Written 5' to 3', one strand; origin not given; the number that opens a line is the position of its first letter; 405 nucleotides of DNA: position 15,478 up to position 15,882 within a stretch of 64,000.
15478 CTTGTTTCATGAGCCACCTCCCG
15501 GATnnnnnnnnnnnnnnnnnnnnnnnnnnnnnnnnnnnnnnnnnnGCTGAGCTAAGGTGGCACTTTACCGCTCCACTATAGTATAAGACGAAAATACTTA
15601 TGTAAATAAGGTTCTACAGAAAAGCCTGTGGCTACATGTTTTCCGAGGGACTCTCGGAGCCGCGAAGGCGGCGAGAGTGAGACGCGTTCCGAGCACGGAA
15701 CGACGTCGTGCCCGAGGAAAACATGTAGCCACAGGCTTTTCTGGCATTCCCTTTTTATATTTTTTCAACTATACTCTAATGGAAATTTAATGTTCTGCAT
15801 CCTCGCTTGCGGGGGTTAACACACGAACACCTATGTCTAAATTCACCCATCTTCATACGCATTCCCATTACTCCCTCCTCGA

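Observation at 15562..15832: Copy B of the structured element lies in the divergent region between tRNA-Thr(UGU) and dnaE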

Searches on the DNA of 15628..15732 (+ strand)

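Call 29: build_rna_model(alignment_id=A2)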
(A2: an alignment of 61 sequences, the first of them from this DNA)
Model R1 built from alignment A2 (61 sequences, 109 columns); structure: RNAalifold consensus.
model positions 105; base pairs 33; branch points 1; effective number of sequences 2.27; information 0.59 bits per position. Calibrated on 0.2 Mb of random sequence (short: E-values are rough).
structure used (alignment columns):
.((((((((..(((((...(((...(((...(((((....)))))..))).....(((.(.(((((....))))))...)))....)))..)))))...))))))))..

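Call 30: search_with_rna_model(model_id=R1, source=window, filters=off, max_evalue=10)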
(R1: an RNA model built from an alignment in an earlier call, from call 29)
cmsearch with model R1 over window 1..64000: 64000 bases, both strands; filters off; matches with E-value up to 10: 11.
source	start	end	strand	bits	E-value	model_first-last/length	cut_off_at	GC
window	10478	10582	+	104.6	2.9e-27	1-105/105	no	0.52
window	15628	15732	+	92.5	8.6e-24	1-105/105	no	0.62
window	63970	63995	-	20.3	0.0043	55-80/105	no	0.69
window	15628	15732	-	17.5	0.027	1-105/105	no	0.62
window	5388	5474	+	14.8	0.16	1-105/105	no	0.52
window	10477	10583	-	14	0.27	1-105/105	no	0.53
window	43453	43544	+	9.4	5.5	1-105/105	no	0.51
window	50864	50926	-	9.4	5.8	1-105/105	no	0.43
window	59286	59314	-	9.2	6.6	52-80/105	no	0.41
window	305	413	+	9.2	6.6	1-105/105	no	0.54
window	48664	48702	-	9.1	6.8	1-105/105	no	0.51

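Call 36: search_with_rna_model(model_id=R1, sources=[L002, L003, L004, L005, L006, L007, L008, L013, L015, L017, L018, L019, L020, L021, L022, L025, L026, L027, L030, L032, L034, L035, L036, L037, L038, L039, L040, L041, L043, L044, L045, L046, L047, L048, L049, L051, L052, L053, L054, L055, L057, L060, L061, L063, L066, L067, L068, L069, L070, L071, L072, L073, L075, L076, L077, L078, L079, L080, L081, L082, L084, L085, L086, L087, L088, L089, L090, L091, L092], max_evalue=0.001)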
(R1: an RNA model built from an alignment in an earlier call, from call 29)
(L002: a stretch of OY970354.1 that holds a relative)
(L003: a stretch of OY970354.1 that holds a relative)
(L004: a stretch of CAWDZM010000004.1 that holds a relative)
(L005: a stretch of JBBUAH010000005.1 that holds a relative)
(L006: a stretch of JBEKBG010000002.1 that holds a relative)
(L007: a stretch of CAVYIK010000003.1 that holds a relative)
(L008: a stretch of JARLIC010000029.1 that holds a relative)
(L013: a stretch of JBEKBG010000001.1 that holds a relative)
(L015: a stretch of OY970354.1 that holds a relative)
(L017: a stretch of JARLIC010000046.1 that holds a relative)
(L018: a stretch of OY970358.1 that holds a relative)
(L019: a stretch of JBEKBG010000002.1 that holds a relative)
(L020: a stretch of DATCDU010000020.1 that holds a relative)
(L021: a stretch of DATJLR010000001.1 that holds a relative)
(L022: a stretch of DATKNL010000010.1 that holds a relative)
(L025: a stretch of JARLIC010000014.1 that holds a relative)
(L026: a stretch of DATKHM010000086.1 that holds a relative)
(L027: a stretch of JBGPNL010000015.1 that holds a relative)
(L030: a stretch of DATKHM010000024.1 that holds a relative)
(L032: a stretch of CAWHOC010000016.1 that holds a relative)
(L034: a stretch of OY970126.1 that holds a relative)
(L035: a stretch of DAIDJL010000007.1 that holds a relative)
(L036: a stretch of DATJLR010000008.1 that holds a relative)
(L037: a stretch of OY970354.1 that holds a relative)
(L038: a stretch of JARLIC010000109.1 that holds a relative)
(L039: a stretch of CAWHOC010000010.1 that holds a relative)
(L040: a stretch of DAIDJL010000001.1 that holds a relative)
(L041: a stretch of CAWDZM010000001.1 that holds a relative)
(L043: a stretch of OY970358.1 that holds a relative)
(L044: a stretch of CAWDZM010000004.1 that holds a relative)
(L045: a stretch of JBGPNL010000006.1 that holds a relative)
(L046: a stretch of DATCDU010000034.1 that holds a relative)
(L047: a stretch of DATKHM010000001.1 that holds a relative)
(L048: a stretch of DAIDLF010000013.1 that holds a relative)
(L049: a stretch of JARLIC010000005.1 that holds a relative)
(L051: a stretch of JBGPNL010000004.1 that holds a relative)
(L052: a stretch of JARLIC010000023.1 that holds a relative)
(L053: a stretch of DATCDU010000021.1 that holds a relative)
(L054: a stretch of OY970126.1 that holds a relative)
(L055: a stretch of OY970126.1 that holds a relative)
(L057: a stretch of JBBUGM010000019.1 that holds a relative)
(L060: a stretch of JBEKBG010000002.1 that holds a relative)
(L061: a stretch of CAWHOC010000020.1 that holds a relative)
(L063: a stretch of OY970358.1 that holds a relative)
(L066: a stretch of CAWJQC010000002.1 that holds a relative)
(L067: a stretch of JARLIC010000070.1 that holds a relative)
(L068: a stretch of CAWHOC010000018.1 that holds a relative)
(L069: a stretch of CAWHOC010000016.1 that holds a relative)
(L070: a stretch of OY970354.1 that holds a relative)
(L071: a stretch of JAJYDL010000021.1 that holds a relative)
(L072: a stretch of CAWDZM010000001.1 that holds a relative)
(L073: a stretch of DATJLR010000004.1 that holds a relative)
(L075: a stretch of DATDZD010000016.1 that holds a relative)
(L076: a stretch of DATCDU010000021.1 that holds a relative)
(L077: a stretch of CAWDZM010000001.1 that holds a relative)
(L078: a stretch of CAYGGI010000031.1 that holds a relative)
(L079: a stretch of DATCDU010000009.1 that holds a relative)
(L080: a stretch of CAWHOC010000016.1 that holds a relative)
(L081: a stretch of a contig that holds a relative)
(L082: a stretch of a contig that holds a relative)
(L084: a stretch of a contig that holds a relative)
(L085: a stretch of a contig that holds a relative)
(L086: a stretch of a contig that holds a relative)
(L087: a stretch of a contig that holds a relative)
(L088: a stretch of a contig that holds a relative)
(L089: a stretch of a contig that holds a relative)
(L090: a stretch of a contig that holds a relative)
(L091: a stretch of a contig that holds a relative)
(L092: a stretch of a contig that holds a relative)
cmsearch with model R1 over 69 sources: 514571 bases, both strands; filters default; matches with E-value up to 0.001: 80.
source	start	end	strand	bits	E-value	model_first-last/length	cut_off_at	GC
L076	3864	3968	+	108.8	1.5e-27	1-105/105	no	0.6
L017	1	105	+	108.3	1.9e-27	1-105/105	no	0.6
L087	6882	6986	+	108.1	2.3e-27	1-105/105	no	0.66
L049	7813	7917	-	107.7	2.9e-27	1-105/105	no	0.67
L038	4089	4193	+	107.6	3.2e-27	1-105/105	no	0.68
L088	1095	1199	-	107.4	3.7e-27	1-105/105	no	0.68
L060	1719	1823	-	107.3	3.8e-27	1-105/105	no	0.61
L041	734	838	-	107.1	4.4e-27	1-105/105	no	0.58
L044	4642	4746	+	106.7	5.8e-27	1-105/105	no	0.64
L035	4481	4585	+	106.1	8.4e-27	1-105/105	no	0.59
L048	2970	3074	-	105.9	9.4e-27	1-105/105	no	0.64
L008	2359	2463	+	105.9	9.5e-27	1-105/105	no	0.59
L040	1519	1623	-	105.6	1.2e-26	1-105/105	no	0.55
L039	3090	3194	+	105.3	1.4e-26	1-105/105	no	0.67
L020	4998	5102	+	105.1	1.6e-26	1-105/105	no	0.58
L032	5646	5750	-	105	1.8e-26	1-105/105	no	0.62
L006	1080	1184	-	103.9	3.8e-26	1-105/105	no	0.62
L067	4995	5099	+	103.2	5.9e-26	1-105/105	no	0.59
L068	6381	6485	+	103.1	6.3e-26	1-105/105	no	0.69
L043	1701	1806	+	102.8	7.7e-26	1-105/105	no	0.59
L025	4202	4306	+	102.4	9.6e-26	1-105/105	no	0.62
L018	839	943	+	101.4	1.9e-25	1-105/105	no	0.53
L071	3111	3215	+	100.9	2.6e-25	1-105/105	no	0.64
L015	6910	7015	+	100.7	2.9e-25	1-105/105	no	0.62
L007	806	909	+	100.2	4.1e-25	1-105/105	no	0.64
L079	4301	4406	-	100.2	4.2e-25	1-105/105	no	0.7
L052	2370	2474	-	99.9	5.1e-25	1-105/105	no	0.57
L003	3665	3768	+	98.9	1e-24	1-105/105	no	0.65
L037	2322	2427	+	98.5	1.3e-24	1-105/105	no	0.64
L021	7212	7314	+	98.5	1.3e-24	1-105/105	no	0.6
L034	6885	6988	+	98.2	1.6e-24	1-105/105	no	0.68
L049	1686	1789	-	97.9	1.9e-24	1-105/105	no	0.61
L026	1194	1295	-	97.4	2.6e-24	1-105/105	no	0.64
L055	7078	7182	-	97.2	3e-24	1-105/105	no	0.56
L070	1283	1387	+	96.7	4.3e-24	1-105/105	no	0.64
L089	1266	1370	-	96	6.7e-24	1-105/105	no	0.68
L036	6720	6822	+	95.9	7e-24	1-105/105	no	0.6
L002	3143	3246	-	95.5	9.6e-24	1-105/105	no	0.63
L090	6417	6519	-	95.2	1.1e-23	1-105/105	no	0.64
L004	5350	5451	+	95.2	1.1e-23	1-105/105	no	0.59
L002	1093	1196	-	95.1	1.2e-23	1-105/105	no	0.59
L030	327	428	+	94.8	1.5e-23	1-105/105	no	0.56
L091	3881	3982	-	94.7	1.5e-23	1-105/105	no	0.6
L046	6043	6144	+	93.7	3e-23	1-105/105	no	0.57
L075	5472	5574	+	91.6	1.2e-22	1-105/105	no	0.62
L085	7731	7832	+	91.4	1.4e-22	1-105/105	no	0.68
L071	2155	2259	+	90.7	2.3e-22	1-105/105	no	0.53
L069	3662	3758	-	90.6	2.3e-22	1-105/105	no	0.64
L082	4526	4630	+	90.5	2.6e-22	1-105/105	no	0.6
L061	2332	2433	-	90.4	2.7e-22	1-105/105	no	0.66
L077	4447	4540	+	90.3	2.9e-22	1-105/105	no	0.6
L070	306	409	-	89.7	4.3e-22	1-105/105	no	0.67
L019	6964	7065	+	89.3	5.8e-22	1-105/105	no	0.53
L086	256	357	+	87.6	1.8e-21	1-105/105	no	0.56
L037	5482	5583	+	86.1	4.5e-21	1-105/105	no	0.63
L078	7354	7456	-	85.8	5.7e-21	1-105/105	no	0.61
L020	1592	1693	+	85.4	7.2e-21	1-105/105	no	0.57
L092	1878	1981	-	84.7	1.2e-20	1-105/105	no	0.57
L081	5659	5760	+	84.2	1.6e-20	1-105/105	no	0.49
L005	1216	1318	+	83.7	2.3e-20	1-105/105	no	0.55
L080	3320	3421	-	83.7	2.3e-20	1-105/105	no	0.67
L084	4843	4945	+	83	3.6e-20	1-105/105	no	0.65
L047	4523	4624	-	81.1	1.2e-19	1-105/105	no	0.61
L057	5423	5526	-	80.6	1.7e-19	1-105/105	no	0.6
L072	3760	3886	+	77.3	1.6e-18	1-105/105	no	0.65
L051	140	239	-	75.9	3.9e-18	1-105/105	no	0.67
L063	1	85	-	73.9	1.5e-17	1-87/105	3'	0.69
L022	2605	2705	-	72.7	3.3e-17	1-105/105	no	0.58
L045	3195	3294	-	72.5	3.8e-17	1-105/105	no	0.62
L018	682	783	-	70.1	1.8e-16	1-105/105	no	0.58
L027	108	207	-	69.2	3.2e-16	1-105/105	no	0.61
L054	7711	7810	+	68.8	4.3e-16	1-105/105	no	0.61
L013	7917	8000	-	61.6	4.9e-14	20-105/105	5'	0.48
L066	624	721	-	59.6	1.9e-13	1-105/105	no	0.54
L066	4144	4246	-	58.2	4.6e-13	1-105/105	no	0.61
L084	1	83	-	54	7.5e-12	1-85/105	3'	0.58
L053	6374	6500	-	53.8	8.5e-12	1-105/105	no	0.57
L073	985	1060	-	50.2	9.2e-11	1-105/105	no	0.66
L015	6780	6855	-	45.6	1.9e-09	1-105/105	no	0.45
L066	323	463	-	27.8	0.00024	1-105/105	no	0.52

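Call 39: search_with_rna_model(model_id=R1, sources=[L094, L095, L096, L097, L098, L099, L100, L101, L102, L103, L104, L105, L106, L107, L108, L109, L110, L111, L112, L113, L114, L115, L116, L117, L118, L119, L120, L121, L122, L123, L124, L125, L126, L127, L128, L129, L130, L131, L132, L133, L134, L135, L136, L137, L138, L139, L140, L141, L142, L143, L144, L145, L146, L147, L148, L149, L150, L151, L152, L153, L154, L155, L156, L157, L158, L159, L160, L161, L162, L163, L164, L165, L166, L167, L168, L169, L170, L171, L172, L173], max_evalue=0.01)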
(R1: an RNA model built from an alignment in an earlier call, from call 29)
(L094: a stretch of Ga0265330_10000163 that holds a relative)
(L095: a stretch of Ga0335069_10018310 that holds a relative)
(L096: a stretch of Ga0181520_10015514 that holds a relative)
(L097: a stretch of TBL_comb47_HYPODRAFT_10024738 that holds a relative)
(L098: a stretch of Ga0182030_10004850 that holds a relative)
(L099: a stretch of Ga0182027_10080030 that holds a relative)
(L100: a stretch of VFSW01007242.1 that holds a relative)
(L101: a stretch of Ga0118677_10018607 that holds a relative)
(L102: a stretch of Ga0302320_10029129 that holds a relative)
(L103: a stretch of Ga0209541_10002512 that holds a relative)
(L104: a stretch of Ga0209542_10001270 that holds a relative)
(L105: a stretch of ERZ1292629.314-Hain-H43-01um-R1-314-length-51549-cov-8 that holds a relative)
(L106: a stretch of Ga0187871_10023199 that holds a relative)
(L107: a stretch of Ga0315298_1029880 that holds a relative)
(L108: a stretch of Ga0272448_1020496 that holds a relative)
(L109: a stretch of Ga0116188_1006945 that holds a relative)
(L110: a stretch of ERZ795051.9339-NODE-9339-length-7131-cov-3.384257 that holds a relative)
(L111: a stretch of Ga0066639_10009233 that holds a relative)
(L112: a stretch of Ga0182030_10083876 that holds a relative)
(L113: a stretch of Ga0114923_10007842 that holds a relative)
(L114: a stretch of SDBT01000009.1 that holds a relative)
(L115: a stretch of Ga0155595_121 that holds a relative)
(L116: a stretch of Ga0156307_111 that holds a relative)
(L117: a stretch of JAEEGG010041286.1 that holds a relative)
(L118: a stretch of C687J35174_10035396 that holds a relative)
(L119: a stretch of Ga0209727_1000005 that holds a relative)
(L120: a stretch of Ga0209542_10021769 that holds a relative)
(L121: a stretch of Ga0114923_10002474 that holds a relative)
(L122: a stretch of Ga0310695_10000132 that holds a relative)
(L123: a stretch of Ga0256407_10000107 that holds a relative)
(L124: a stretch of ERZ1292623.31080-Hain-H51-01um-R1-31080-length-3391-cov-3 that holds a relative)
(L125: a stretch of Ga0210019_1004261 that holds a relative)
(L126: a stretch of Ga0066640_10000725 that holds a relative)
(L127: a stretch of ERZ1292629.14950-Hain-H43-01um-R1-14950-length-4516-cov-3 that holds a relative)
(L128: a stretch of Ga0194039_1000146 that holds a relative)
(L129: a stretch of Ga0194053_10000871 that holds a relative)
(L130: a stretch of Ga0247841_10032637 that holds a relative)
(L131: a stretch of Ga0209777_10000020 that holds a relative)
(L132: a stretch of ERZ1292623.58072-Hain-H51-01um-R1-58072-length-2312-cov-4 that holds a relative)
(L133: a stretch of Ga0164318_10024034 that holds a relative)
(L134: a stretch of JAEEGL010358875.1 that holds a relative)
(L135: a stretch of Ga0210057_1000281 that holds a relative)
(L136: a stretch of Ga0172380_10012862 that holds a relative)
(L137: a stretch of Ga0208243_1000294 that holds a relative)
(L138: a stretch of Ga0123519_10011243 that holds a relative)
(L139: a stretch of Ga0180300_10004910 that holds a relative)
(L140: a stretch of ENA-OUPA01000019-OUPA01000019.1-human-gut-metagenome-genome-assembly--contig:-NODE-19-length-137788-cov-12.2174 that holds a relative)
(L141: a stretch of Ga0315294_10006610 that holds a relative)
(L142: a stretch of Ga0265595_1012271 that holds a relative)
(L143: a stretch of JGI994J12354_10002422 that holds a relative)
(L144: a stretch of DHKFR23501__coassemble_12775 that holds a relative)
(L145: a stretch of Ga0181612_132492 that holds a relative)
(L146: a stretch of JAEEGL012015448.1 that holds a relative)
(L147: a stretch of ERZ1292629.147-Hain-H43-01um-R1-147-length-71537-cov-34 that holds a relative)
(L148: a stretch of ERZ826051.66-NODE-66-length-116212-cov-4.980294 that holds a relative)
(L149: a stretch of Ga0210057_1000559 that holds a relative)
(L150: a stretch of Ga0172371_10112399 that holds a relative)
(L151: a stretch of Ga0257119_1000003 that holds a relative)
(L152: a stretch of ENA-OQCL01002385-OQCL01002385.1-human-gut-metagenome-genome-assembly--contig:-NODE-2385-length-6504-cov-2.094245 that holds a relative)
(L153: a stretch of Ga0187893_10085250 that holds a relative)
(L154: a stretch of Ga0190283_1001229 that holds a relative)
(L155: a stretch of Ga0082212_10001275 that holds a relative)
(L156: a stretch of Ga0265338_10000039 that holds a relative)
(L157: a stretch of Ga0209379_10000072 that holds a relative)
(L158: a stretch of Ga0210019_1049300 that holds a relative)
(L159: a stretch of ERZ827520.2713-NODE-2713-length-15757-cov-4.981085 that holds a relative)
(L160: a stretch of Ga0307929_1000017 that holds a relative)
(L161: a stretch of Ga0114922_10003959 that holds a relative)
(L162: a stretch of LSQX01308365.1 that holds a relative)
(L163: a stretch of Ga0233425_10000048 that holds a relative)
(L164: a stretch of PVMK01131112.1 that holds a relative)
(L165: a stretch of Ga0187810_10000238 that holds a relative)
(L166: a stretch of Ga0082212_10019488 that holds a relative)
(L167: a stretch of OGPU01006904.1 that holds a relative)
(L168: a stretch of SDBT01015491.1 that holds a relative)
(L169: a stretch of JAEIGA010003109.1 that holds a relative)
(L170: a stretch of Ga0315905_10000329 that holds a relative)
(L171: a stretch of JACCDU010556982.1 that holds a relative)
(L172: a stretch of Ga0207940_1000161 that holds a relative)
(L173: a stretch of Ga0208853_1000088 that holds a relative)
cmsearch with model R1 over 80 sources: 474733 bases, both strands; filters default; matches with E-value up to 0.01: 2.
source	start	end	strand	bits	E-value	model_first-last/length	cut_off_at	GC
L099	481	585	+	77.8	1e-18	1-105/105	no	0.54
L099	3901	3986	+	73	2.4e-17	1-86/105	3'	0.6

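Call 49: search_with_rna_model(model_id=R1, sources=[window, L002, L003, L004, L005, L006, L007, L008, L015, L017, L018, L019, L020, L021, L022, L025, L026, L027, L030, L032, L034, L035, L036, L037, L038, L039, L040, L041, L043, L044, L045, L046, L047, L048, L049, L051, L052, L054, L055, L057, L060, L061, L066, L067, L068, L069, L070, L071, L075, L076, L077, L078, L079, L080, L081, L082, L084, L085, L086, L087, L088, L089, L090, L091, L092, L099], max_evalue=1e-12, make_alignment=true)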
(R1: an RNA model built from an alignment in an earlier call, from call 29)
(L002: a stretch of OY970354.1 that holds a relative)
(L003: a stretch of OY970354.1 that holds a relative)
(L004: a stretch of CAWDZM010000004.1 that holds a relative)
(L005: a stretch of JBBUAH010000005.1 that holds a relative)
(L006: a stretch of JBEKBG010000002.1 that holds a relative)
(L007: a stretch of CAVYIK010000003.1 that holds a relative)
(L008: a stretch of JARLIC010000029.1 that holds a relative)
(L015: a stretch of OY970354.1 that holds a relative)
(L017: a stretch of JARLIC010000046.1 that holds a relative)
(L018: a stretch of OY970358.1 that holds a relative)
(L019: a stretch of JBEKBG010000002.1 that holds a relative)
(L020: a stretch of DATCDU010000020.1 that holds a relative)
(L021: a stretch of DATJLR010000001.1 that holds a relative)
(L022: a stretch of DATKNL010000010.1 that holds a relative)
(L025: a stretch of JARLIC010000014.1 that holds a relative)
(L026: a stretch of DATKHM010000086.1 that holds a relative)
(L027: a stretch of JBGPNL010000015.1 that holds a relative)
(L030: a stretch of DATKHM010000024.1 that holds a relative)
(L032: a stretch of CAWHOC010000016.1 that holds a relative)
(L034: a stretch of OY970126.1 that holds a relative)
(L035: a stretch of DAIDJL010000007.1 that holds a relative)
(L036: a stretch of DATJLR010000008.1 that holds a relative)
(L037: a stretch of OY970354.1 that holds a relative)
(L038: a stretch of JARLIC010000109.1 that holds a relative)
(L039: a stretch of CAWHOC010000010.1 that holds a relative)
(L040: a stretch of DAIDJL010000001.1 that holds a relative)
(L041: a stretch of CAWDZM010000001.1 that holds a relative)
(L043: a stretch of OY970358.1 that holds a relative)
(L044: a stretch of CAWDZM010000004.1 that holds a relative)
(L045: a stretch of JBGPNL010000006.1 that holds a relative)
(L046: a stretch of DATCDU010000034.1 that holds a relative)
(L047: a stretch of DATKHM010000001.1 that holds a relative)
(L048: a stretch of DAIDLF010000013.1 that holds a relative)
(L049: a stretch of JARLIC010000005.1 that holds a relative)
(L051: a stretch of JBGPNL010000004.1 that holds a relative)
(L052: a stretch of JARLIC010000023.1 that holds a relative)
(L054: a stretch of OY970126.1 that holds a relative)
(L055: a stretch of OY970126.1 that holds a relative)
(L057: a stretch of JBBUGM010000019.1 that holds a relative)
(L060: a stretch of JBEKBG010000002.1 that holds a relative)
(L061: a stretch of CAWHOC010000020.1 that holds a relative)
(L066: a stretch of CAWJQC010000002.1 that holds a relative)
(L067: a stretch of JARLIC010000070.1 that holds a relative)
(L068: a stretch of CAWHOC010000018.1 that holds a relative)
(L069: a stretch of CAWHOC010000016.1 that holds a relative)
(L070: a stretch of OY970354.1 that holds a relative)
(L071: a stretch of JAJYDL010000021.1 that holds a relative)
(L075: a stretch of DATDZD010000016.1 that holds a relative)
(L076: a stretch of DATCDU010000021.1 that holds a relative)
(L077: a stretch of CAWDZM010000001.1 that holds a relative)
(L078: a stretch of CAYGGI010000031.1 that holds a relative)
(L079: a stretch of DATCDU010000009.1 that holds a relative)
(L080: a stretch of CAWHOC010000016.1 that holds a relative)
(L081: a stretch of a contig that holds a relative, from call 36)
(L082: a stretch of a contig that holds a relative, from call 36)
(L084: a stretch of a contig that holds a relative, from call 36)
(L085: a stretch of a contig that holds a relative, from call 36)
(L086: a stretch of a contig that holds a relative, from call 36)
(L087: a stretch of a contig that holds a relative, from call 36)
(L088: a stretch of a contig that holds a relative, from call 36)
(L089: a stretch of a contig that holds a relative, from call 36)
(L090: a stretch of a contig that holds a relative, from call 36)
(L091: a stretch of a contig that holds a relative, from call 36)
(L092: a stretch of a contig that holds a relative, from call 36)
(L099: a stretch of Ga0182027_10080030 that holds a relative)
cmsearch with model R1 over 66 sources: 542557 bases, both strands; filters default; matches with E-value up to 1e-12: 76.
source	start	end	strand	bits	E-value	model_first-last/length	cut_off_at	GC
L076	3864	3968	+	108.8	1.6e-27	1-105/105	no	0.6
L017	1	105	+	108.3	2.1e-27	1-105/105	no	0.6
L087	6882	6986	+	108.1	2.4e-27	1-105/105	no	0.66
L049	7813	7917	-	107.7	3e-27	1-105/105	no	0.67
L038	4089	4193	+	107.6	3.3e-27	1-105/105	no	0.68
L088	1095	1199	-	107.4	3.9e-27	1-105/105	no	0.68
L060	1719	1823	-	107.3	4e-27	1-105/105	no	0.61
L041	734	838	-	107.1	4.7e-27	1-105/105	no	0.58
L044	4642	4746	+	106.7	6.1e-27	1-105/105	no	0.64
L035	4481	4585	+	106.1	8.8e-27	1-105/105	no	0.59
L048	2970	3074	-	105.9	9.9e-27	1-105/105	no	0.64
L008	2359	2463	+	105.9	1e-26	1-105/105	no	0.59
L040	1519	1623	-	105.6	1.2e-26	1-105/105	no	0.55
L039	3090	3194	+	105.3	1.5e-26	1-105/105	no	0.67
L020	4998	5102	+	105.1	1.7e-26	1-105/105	no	0.58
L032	5646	5750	-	105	1.9e-26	1-105/105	no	0.62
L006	1080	1184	-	103.9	4e-26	1-105/105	no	0.62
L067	4995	5099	+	103.2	6.2e-26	1-105/105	no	0.59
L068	6381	6485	+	103.1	6.7e-26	1-105/105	no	0.69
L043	1701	1806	+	102.8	8.1e-26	1-105/105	no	0.59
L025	4202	4306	+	102.4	1e-25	1-105/105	no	0.62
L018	839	943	+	101.4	2e-25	1-105/105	no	0.53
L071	3111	3215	+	100.9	2.7e-25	1-105/105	no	0.64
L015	6910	7015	+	100.7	3.1e-25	1-105/105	no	0.62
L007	806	909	+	100.2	4.3e-25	1-105/105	no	0.64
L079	4301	4406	-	100.2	4.4e-25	1-105/105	no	0.7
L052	2370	2474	-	99.9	5.4e-25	1-105/105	no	0.57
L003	3665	3768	+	98.9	1.1e-24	1-105/105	no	0.65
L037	2322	2427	+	98.5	1.3e-24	1-105/105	no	0.64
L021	7212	7314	+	98.5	1.4e-24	1-105/105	no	0.6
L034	6885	6988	+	98.2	1.6e-24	1-105/105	no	0.68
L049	1686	1789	-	97.9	2e-24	1-105/105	no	0.61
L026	1194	1295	-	97.4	2.7e-24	1-105/105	no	0.64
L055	7078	7182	-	97.2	3.2e-24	1-105/105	no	0.56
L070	1283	1387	+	96.7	4.5e-24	1-105/105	no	0.64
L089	1266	1370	-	96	7.1e-24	1-105/105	no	0.68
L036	6720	6822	+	95.9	7.4e-24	1-105/105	no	0.6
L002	3143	3246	-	95.5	1e-23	1-105/105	no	0.63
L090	6417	6519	-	95.2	1.2e-23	1-105/105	no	0.64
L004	5350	5451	+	95.2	1.2e-23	1-105/105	no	0.59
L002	1093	1196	-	95.1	1.3e-23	1-105/105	no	0.59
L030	327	428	+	94.8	1.6e-23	1-105/105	no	0.56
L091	3881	3982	-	94.7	1.6e-23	1-105/105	no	0.6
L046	6043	6144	+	93.7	3.2e-23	1-105/105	no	0.57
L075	5472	5574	+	91.6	1.3e-22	1-105/105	no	0.62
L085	7731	7832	+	91.4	1.5e-22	1-105/105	no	0.68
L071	2155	2259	+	90.7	2.4e-22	1-105/105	no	0.53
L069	3662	3758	-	90.6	2.4e-22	1-105/105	no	0.64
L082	4526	4630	+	90.5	2.7e-22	1-105/105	no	0.6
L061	2332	2433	-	90.4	2.9e-22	1-105/105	no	0.66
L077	4447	4540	+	90.3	3.1e-22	1-105/105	no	0.6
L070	306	409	-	89.7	4.6e-22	1-105/105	no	0.67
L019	6964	7065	+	89.3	6.1e-22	1-105/105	no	0.53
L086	256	357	+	87.6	1.9e-21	1-105/105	no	0.56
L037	5482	5583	+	86.1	4.7e-21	1-105/105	no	0.63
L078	7354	7456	-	85.8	6e-21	1-105/105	no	0.61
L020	1592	1693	+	85.4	7.6e-21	1-105/105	no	0.57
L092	1878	1981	-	84.7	1.2e-20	1-105/105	no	0.57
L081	5659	5760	+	84.2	1.7e-20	1-105/105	no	0.49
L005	1216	1318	+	83.7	2.4e-20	1-105/105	no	0.55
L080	3320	3421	-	83.7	2.4e-20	1-105/105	no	0.67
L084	4843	4945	+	83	3.8e-20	1-105/105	no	0.65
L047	4523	4624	-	81.1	1.3e-19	1-105/105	no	0.61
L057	5423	5526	-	80.6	1.8e-19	1-105/105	no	0.6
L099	481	585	+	77.8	1.1e-18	1-105/105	no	0.54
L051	140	239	-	75.9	4.2e-18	1-105/105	no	0.67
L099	3901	3986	+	73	2.8e-17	1-86/105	3'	0.6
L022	2605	2705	-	72.7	3.5e-17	1-105/105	no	0.58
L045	3195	3294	-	72.5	4e-17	1-105/105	no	0.62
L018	682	783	-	70.1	1.9e-16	1-105/105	no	0.58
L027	108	207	-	69.2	3.4e-16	1-105/105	no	0.61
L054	7711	7810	+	68.8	4.6e-16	1-105/105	no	0.61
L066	624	721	-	59.6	2e-13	1-105/105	no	0.54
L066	4144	4246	-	58.2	4.8e-13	1-105/105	no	0.61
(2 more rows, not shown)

Alignment A5: 76 matches aligned to the model, 113 columns, each read 5' to 3' on its own strand. Consensus structure (alignment columns), stored with it:
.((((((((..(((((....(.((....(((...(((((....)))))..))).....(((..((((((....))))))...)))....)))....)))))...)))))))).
